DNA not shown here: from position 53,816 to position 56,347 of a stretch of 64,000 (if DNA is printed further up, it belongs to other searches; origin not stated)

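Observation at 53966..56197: Sugar symporter with a Reg_prop beta-propeller inserted in a periplasmic loop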

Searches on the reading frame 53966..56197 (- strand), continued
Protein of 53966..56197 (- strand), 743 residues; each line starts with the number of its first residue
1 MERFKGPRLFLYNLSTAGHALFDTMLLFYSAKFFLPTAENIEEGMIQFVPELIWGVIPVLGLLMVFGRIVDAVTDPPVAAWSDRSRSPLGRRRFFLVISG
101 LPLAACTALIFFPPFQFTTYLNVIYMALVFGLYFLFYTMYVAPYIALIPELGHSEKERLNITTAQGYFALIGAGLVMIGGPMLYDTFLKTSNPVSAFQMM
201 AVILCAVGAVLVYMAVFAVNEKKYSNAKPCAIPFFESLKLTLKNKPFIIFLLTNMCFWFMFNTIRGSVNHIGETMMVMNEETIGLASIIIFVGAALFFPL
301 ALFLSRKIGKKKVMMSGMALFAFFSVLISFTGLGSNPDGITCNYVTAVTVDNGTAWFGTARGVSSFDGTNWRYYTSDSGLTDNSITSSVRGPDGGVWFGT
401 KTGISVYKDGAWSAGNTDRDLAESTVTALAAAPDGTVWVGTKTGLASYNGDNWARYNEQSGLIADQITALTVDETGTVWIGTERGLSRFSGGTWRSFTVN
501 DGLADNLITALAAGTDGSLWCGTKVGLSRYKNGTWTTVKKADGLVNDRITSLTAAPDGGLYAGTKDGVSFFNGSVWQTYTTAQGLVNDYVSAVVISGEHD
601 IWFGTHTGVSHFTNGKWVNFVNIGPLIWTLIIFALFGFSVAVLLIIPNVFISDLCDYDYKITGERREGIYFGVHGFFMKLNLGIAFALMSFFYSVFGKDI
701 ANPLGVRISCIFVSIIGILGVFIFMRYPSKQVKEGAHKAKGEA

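Call 13: find_encoding_contigs(protein=P0008, flank=10000, max_places=3)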
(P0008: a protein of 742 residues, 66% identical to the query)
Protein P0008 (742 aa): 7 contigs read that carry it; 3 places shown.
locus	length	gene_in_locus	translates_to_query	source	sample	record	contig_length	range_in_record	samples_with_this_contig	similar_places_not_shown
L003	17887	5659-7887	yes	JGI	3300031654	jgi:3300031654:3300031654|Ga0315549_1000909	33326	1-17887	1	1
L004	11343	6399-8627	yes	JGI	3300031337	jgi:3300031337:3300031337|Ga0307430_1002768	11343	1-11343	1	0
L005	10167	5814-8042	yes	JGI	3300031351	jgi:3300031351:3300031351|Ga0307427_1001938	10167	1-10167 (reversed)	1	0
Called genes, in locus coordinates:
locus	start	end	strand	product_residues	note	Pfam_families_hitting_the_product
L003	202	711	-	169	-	-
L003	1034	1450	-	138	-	-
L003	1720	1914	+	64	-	-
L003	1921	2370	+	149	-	PF10097:DUF2335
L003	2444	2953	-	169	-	-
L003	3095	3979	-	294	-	PF00589:Phage_integrase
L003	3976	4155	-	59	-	-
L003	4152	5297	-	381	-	PF14659:Phage_int_SAM_3 (weak), PF00589:Phage_integrase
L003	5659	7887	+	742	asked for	PF07690:MFS_1, PF13347:MFS_2, PF07494:Reg_prop (faint), PF23748:Beta-prop_LRRK2 (faint), PF13347:MFS_2 (weak)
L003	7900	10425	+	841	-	PF13802:Gal_mutarotas_2, PF01055:Glyco_hydro_31_2nd, PF21365:Glyco_hydro_31_3rd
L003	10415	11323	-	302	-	-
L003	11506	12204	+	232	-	-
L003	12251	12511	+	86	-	-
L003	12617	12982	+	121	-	PF07238:PilZ (weak)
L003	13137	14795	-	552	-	PF00485:PRK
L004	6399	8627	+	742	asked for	PF07690:MFS_1, PF13347:MFS_2, PF07494:Reg_prop (faint), PF23748:Beta-prop_LRRK2 (faint), PF13347:MFS_2 (weak)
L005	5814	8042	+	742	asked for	PF07690:MFS_1, PF13347:MFS_2, PF07494:Reg_prop (faint), PF23748:Beta-prop_LRRK2 (faint), PF13347:MFS_2 (weak)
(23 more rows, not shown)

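Call 14: find_encoding_contigs(protein=P0009, flank=10000, max_places=2)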
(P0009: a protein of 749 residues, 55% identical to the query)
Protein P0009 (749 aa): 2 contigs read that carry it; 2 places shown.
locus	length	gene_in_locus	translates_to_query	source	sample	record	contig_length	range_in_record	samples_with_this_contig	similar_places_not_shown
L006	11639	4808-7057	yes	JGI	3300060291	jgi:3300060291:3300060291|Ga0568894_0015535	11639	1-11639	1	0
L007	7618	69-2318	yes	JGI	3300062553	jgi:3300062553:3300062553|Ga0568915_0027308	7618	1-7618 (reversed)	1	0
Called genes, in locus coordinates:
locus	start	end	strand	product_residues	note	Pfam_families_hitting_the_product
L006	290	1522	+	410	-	PF01979:Amidohydro_1, PF07969:Amidohydro_3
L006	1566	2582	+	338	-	PF00027:cNMP_binding, PF12895:ANAPC3 (faint), PF13424:TPR_12 (faint), PF00515:TPR_1 (faint), PF07719:TPR_2 (faint), PF13174:TPR_6 (faint), PF13525:YfiO (weak)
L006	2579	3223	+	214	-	PF00027:cNMP_binding, PF13545:HTH_Crp_2 (faint)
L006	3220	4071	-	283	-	PF04055:Radical_SAM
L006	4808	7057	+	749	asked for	PF07690:MFS_1, PF13347:MFS_2, PF07494:Reg_prop (faint), PF13347:MFS_2 (weak)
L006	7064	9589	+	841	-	PF13802:Gal_mutarotas_2, PF01055:Glyco_hydro_31_2nd, PF21365:Glyco_hydro_31_3rd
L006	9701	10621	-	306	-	-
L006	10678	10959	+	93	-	-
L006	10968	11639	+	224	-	?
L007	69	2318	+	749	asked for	PF07690:MFS_1, PF13347:MFS_2, PF07494:Reg_prop (faint), PF13347:MFS_2 (weak)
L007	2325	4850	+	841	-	PF13802:Gal_mutarotas_2, PF01055:Glyco_hydro_31_2nd, PF21365:Glyco_hydro_31_3rd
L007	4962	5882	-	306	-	-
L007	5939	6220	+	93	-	-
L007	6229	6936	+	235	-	-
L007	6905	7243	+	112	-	-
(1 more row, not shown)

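Call 15: find_encoding_contigs(protein=P0011, flank=6000, max_places=2)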
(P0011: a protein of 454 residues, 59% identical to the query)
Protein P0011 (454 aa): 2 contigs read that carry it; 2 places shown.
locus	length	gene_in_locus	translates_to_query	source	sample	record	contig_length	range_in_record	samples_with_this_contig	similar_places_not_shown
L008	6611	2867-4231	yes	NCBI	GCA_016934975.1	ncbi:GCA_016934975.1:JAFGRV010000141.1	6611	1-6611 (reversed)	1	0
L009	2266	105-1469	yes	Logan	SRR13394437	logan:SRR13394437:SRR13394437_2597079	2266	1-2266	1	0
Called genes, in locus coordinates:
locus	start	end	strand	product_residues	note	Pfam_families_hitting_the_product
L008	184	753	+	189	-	-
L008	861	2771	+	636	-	-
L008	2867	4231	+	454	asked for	PF07690:MFS_1, PF13347:MFS_2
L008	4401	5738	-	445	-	-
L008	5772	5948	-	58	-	-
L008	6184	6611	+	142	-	PF02681:DUF212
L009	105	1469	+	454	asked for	PF07690:MFS_1, PF13347:MFS_2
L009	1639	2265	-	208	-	?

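Call 16: find_encoding_contigs(protein=P0054, flank=6000, max_places=2)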
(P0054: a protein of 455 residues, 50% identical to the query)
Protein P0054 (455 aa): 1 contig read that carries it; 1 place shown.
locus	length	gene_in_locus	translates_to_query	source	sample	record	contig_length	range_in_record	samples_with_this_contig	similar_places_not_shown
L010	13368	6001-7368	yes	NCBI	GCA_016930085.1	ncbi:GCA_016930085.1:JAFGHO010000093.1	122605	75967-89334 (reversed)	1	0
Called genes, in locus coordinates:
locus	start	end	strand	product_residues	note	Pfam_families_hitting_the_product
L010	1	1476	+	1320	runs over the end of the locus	PF04205:FMN_bind, PF12801:Fer4_5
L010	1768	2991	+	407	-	PF13458:Peripla_BP_6, PF01094:ANF_receptor, PF13433:Peripla_BP_5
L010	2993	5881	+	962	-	PF00989:PAS, PF13188:PAS_8 (weak), PF13426:PAS_9, PF00989:PAS, PF08448:PAS_4, PF13426:PAS_9, PF02518:HATPase_c, PF00072:Response_reg, +2 more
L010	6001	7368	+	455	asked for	PF07690:MFS_1, PF13347:MFS_2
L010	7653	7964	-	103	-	-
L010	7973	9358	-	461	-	-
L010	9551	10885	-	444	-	-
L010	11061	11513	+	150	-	PF02681:DUF212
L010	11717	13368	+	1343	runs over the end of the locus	PF12245:Big_3_2 (faint), PF13585:CHU_C (faint), PF19077:Big_13 (faint), PF13860:FlgD_ig, PF00691:OmpA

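Call 26: predict_structure(alignment_id=A2)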
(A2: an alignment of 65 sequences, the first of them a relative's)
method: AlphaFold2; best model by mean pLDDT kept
length: 743 residues; sequences in the alignment: 65
mean_pLDDT: 87.1   pTM: 0.77
mean pLDDT of the five models: 87.1, 86.4, 85.5, 85.5, 85.1
residues with pLDDT >= 90: 364; 70-90: 334; 50-70: 40; < 50: 5
segments of 3 or more residues with pLDDT < 50: 739-743
pLDDT, mean of each block of 10 residues (from residue 1): 81 93 88 71 74 69 84 90 86 91 95 89 92 93 89 86 91 88 86 88 95 89 79 89 93 95 86 77 79 91 91 95 93 66 87 90 89 87 90 88 89 70 82 91 88 87 92 93 94 92 93 92 93 92 91 90 93 89 89 87 91 90 84 93 92 87 86 90 82 73 83 94 92 63 43
secondary structure, 60 per line:
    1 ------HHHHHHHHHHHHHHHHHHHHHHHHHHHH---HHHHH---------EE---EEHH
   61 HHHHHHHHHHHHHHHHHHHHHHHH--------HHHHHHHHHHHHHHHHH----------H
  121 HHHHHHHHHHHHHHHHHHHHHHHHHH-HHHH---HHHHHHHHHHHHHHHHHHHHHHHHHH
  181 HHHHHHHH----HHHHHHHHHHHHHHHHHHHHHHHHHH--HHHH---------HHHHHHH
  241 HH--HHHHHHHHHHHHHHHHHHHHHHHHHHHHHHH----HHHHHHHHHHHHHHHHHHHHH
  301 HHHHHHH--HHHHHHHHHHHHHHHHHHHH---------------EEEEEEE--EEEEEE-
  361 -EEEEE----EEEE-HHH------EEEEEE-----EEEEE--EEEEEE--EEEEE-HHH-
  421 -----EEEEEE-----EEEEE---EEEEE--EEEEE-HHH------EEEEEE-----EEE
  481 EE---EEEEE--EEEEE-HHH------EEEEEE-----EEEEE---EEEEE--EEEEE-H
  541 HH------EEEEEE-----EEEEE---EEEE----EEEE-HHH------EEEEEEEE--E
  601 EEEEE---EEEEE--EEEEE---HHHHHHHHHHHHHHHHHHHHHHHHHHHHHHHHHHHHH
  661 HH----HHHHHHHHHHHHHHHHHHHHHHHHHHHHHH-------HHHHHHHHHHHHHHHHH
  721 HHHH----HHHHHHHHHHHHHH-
elements in order (helices of 4 or more, strands of 3 or more residues): H7-34 H38-42 H59-84 H93-109 H120-146 H148-151 H155-188 H193-218 H221-224 H234-242 H245-275 H280-307 H310-329 E345-351 E354-359 E362-366 E371-374 E385-390 E396-400 E403-408 E411-415 E426-431 E437-441 E445-449 E452-456 E467-472 E478-482 E486-490 E493-497 E508-513 E519-523 E527-531 E534-538 E549-554 E560-564 E568-571 E576-579 E590-597 E600-605 E609-613 E616-620 H624-662 H667-696 H704-724 H729-742

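Call 32: fold_search(model_id=the predicted structure, library=pdb)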
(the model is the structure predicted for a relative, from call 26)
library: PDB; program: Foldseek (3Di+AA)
matches with E <= 10: 747; with E <= 0.001: 271
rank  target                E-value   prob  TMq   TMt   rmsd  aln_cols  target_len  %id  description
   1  4a2l_A                4.9e-12  1.00  0.21  0.21  15.9       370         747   24  Structure of the periplasmic domain of the heparin and heparan sulphate sensing hybrid two component system BT4663 in  (released 2012-05-02)
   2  4a2m_D                1.1e-11  1.00  0.21  0.21  16.2       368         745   24  Structure of the periplasmic domain of the heparin and heparan sulphate sensing hybrid two component system BT4663 in  (released 2012-05-02)
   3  4a2l_D                1.3e-11  1.00  0.21  0.21  15.8       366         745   24  Structure of the periplasmic domain of the heparin and heparan sulphate sensing hybrid two component system BT4663 in  (released 2012-05-02)
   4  4a2l_C                1.5e-11  1.00  0.21  0.21  16.6       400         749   19  Structure of the periplasmic domain of the heparin and heparan sulphate sensing hybrid two component system BT4663 in  (released 2012-05-02)
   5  3v9f_A                1.8e-11  1.00  0.35  0.35   2.6       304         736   23  Crystal Structure of the extracellular domain of the putative hybrid two component system BT3049 from B. thetaiotaomic (released 2012-03-14)
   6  4a2m_B                3.1e-11  1.00  0.21  0.21  16.5       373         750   23  Structure of the periplasmic domain of the heparin and heparan sulphate sensing hybrid two component system BT4663 in  (released 2012-05-02)
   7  4a2m_A                3.2e-11  1.00  0.28  0.28  13.1       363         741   21  Structure of the periplasmic domain of the heparin and heparan sulphate sensing hybrid two component system BT4663 in  (released 2012-05-02)
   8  4a2l_B                3.5e-11  1.00  0.33  0.33   3.5       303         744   22  Structure of the periplasmic domain of the heparin and heparan sulphate sensing hybrid two component system BT4663 in  (released 2012-05-02)
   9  4a2l_E                4.3e-11  1.00  0.21  0.21  15.9       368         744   24  Structure of the periplasmic domain of the heparin and heparan sulphate sensing hybrid two component system BT4663 in  (released 2012-05-02)
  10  4a2l_F                5.5e-11  1.00  0.33  0.33   3.5       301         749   22  Structure of the periplasmic domain of the heparin and heparan sulphate sensing hybrid two component system BT4663 in  (released 2012-05-02)
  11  4a2m_C                7.6e-11  1.00  0.21  0.21  16.1       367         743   24  Structure of the periplasmic domain of the heparin and heparan sulphate sensing hybrid two component system BT4663 in  (released 2012-05-02)
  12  3va6_A                8.6e-11  1.00  0.32  0.32   3.9       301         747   24  Crystal Structure of the extracellular domain of the putative hybrid two component system BT4673 from B. thetaiotaomic (released 2012-06-13)
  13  3va6_B                9.0e-11  1.00  0.32  0.32   3.9       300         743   23  Crystal Structure of the extracellular domain of the putative hybrid two component system BT4673 from B. thetaiotaomic (released 2012-06-13)
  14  3ott_A                1.1e-10  1.00  0.32  0.32   3.9       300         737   23  Crystal Structure of the extracellular domain of the putative one component system BT4673 from B. thetaiotaomicron (released 2011-08-10)
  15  3ott_B                1.4e-10  1.00  0.31  0.31   9.4       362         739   19  Crystal Structure of the extracellular domain of the putative one component system BT4673 from B. thetaiotaomicron (released 2011-08-10)
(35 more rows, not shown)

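Call 45: search_protein_representatives(alignment_id=A3)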
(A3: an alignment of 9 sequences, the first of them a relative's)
Query: 9 sequences, 741 profile positions. Proteins with E-value up to 0.001 (for the whole library): 142870; up to 1e-10: 92758; up to 1e-30: 36539. The best 150 are listed.
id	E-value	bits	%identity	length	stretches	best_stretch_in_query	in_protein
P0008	0.0e+00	1424.2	-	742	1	1-741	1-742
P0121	2.4e-249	845.8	-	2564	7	337-576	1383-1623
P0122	2.2e-246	836.0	-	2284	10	381-622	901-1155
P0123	2.0e-219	746.8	-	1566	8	345-582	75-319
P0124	1.2e-215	734.3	-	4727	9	336-622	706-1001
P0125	4.1e-200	683.0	-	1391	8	352-595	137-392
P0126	4.3e-199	679.6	-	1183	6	409-585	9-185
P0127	8.7e-193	658.7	-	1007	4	369-595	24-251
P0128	1.7e-188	644.5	-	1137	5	362-580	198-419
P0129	5.4e-188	642.9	-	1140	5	370-595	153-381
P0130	4.1e-181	620.1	-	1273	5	404-609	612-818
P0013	7.9e-180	615.9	-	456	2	1-333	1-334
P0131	4.7e-173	593.5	-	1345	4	338-609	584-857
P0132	8.5e-173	592.7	-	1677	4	363-595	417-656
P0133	1.7e-172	591.7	-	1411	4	363-604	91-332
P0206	7.2e-136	470.6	-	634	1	110-732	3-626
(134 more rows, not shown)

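Call 48: find_homologous_proteins(query=P0206, max_evalue=1e-10)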
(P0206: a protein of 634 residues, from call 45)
Query P0206 (634 aa): 231 proteins with E <= 1e-10 among 8000 candidates; the best 120 are listed.
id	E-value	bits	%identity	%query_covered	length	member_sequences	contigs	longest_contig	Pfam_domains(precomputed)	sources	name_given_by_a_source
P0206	0.0e+0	1422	100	100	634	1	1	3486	PF13347.13,PF07494.18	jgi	jgi:Na+/melibiose symporter-like transporter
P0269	2.3e-143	497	42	95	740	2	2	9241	PF13347.13,PF07494.18,PF07690.22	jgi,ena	-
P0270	3.2e-139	483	48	77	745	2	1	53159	PF13347.13,PF07494.18,PF07690.22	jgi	jgi:Na+/melibiose symporter-like transporter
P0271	2.9e-137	477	42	98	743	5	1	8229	PF13347.13,PF07494.18,PF07690.22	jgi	jgi:Na+/melibiose symporter-like transporter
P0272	2.2e-132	461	42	92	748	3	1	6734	PF13347.13,PF07494.18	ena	-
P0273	3.2e-130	454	44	82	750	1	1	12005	PF13347.13,PF07494.18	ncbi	-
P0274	4.6e-126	440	45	77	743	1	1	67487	PF13347.13,PF07494.18,PF07690.22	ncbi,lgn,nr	ncbi:MAG: MFS transporter [Spirochaetales bacterium]|nr:MFS transporter [Spirochaetales bacterium]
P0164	2.4e-115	405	37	44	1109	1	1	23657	PF07494.18,PF20067.6,PF16819.12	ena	-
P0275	2.8e-88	315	36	44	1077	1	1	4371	PF07495.20,PF07494.18,PF17210.10,PF07228.18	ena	-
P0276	1.3e-82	296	39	45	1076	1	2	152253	PF07494.18,PF13860.13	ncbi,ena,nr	ncbi:MAG: hypothetical protein GKR89_30555 [Candidatus Latescibacteria bacterium]|nr:hypothetical pr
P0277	7.2e-82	294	34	53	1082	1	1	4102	PF07494.18,PF02369.23,PF19565.5,PF13860.13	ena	-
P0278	2.6e-81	292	35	45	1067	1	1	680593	PF07494.18,PF13860.13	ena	-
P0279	2.9e-80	289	33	44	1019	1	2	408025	PF07494.18,PF00963.25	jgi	jgi:ligand-binding sensor domain-containing protein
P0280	4.5e-77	278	33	41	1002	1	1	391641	PF07494.18,PF08450.19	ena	-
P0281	5.9e-76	274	35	47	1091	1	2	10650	PF07494.18,PF19565.5,PF13860.13,PF19077.7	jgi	-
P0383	2.9e-26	110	31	44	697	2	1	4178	PF07494.18,PF00528.28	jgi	jgi:peptide/nickel transport system permease protein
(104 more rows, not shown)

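Call 49: find_encoding_contigs(protein=P0206, flank=10000, max_places=3)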
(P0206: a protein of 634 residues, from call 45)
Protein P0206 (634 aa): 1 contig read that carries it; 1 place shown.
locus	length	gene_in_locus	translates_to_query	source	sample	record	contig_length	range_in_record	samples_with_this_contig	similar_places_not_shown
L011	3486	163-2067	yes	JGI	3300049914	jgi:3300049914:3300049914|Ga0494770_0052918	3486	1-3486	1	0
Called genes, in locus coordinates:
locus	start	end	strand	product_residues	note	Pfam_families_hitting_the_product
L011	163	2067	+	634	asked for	PF13347:MFS_2 (faint), PF07494:Reg_prop (faint)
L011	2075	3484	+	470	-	?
